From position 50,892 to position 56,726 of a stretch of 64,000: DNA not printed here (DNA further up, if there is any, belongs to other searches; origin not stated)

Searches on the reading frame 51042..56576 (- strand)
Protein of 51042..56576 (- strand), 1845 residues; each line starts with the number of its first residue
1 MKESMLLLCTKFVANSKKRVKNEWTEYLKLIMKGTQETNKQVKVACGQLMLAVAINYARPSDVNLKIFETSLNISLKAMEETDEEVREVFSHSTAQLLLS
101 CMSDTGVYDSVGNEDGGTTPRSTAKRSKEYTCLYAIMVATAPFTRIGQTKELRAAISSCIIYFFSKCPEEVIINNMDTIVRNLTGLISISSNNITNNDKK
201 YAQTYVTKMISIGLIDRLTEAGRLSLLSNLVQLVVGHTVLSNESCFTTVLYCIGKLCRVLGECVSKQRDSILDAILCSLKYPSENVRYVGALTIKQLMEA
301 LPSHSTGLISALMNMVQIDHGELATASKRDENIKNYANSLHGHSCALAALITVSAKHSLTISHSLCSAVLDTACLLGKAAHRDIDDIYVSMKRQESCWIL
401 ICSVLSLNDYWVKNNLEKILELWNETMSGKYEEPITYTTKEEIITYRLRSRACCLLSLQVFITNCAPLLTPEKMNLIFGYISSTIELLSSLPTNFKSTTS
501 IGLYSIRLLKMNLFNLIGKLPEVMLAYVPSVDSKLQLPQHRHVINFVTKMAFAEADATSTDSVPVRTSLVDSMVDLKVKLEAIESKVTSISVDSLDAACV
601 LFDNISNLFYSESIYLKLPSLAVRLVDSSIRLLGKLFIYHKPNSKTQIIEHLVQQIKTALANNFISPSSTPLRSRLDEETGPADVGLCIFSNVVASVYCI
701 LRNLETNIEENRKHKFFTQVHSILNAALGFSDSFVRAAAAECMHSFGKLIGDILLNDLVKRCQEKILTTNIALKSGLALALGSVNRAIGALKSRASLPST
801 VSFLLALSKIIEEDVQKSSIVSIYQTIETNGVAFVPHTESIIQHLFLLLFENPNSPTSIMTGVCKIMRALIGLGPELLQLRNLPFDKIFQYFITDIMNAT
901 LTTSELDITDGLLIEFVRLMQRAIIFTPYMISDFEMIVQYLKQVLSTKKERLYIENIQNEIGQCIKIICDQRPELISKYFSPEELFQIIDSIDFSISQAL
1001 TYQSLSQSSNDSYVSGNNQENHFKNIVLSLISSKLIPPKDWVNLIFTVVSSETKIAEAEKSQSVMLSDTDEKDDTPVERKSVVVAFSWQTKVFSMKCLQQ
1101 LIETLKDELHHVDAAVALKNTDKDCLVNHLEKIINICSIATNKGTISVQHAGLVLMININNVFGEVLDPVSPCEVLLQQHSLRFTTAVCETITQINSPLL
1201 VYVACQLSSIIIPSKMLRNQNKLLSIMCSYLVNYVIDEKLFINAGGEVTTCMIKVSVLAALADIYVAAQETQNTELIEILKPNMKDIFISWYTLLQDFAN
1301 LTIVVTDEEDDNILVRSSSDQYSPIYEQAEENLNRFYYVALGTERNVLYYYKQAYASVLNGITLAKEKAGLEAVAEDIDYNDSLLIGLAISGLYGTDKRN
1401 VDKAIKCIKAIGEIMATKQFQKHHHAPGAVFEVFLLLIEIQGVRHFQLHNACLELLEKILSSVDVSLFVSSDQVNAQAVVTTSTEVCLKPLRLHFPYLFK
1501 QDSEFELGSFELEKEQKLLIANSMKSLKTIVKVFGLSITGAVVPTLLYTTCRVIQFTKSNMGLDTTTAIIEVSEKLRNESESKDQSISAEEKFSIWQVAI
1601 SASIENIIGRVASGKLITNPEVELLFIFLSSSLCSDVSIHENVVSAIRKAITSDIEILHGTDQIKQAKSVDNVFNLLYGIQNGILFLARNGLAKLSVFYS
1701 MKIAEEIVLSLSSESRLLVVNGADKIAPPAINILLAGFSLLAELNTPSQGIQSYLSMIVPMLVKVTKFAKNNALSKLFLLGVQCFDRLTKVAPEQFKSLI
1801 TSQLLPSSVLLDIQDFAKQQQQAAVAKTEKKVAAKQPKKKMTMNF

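Call 21: list_cluster_members(proteins=[window:51042-56576:-, window:24947-27763:-, window:59212-61077:-, window:49283-50980:+, window:1804-3303:+, window:38280-39455:+, window:40281-41558:-, window:3374-4525:-, window:42788-43786:+, window:43839-44624:-])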
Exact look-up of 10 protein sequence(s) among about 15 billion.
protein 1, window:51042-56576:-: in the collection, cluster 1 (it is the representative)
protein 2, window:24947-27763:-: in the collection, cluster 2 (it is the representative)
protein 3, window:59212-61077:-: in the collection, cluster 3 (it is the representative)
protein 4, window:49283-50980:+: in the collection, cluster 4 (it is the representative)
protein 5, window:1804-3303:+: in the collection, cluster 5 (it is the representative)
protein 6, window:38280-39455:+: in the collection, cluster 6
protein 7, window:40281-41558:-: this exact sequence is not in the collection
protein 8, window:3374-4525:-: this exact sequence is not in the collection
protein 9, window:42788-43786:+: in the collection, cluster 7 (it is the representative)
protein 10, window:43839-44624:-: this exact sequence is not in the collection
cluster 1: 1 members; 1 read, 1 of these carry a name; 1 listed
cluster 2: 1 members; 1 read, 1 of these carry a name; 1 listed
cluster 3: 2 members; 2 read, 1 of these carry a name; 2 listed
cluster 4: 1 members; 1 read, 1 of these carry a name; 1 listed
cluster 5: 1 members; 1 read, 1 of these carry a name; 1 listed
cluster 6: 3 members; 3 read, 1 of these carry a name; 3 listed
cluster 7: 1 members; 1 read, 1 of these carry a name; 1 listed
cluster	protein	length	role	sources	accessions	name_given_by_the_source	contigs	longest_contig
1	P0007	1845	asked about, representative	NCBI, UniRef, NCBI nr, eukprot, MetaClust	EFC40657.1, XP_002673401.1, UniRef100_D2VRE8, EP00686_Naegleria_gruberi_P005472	hypothetical protein NAEGRDRAFT_59012 [Naegleria gruberi] | HEAT repeat-containing protein 5B n=1 Tax=Naegleria gruberi TaxID=5762 RepID=D2VRE8_NAEGR | uncharacterized protein NAEGRDRAFT_59012 [Naegleria gruberi]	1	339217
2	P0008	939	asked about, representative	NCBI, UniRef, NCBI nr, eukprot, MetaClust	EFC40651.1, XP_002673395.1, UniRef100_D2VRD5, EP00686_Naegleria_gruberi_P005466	predicted protein [Naegleria gruberi] | Predicted protein n=1 Tax=Naegleria gruberi TaxID=5762 RepID=D2VRD5_NAEGR | uncharacterized protein NAEGRDRAFT_51653 [Naegleria gruberi]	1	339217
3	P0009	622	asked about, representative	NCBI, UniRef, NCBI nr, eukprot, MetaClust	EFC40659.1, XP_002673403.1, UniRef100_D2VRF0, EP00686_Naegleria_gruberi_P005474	hypothetical protein NAEGRDRAFT_80970 [Naegleria gruberi] | CFA20 domain-containing protein n=1 Tax=Naegleria gruberi TaxID=5762 RepID=D2VRF0_NAEGR | uncharacterized protein NAEGRDRAFT_80970 [Naegleria gruberi]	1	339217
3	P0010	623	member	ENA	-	-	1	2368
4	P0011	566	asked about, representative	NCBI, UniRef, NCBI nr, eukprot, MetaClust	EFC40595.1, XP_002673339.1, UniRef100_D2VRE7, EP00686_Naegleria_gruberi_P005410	predicted protein [Naegleria gruberi] | pantothenate kinase n=1 Tax=Naegleria gruberi TaxID=5762 RepID=D2VRE7_NAEGR | uncharacterized protein NAEGRDRAFT_71559 [Naegleria gruberi]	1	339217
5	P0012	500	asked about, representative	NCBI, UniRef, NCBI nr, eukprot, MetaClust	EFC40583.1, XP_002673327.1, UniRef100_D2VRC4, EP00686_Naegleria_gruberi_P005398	Hypothetical protein NAEGRDRAFT_71536 [Naegleria gruberi] | Disease resistance R13L4/SHOC-2-like LRR domain-containing protein n=1 Tax=Naegleria ... | uncharacterized protein NAEGRDRAFT_71536 [Naegleria gruberi]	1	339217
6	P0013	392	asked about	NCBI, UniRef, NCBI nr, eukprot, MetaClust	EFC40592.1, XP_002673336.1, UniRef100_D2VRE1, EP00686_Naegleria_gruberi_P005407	predicted protein [Naegleria gruberi] | Predicted protein n=1 Tax=Naegleria gruberi TaxID=5762 RepID=D2VRE1_NAEGR | uncharacterized protein NAEGRDRAFT_71553 [Naegleria gruberi]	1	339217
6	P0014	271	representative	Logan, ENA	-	-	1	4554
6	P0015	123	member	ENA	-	-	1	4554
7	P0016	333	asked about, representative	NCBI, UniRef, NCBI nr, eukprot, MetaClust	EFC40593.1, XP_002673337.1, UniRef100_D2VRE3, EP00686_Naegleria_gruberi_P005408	predicted protein [Naegleria gruberi] | Predicted protein n=1 Tax=Naegleria gruberi TaxID=5762 RepID=D2VRE3_NAEGR | uncharacterized protein NAEGRDRAFT_71555 [Naegleria gruberi]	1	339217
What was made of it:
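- Tried and rejected: I dropped them once the window proved to be N. gruberi (call 21).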

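Call 71: find_encoding_contigs(protein=P0009, flank=10000, max_places=2)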
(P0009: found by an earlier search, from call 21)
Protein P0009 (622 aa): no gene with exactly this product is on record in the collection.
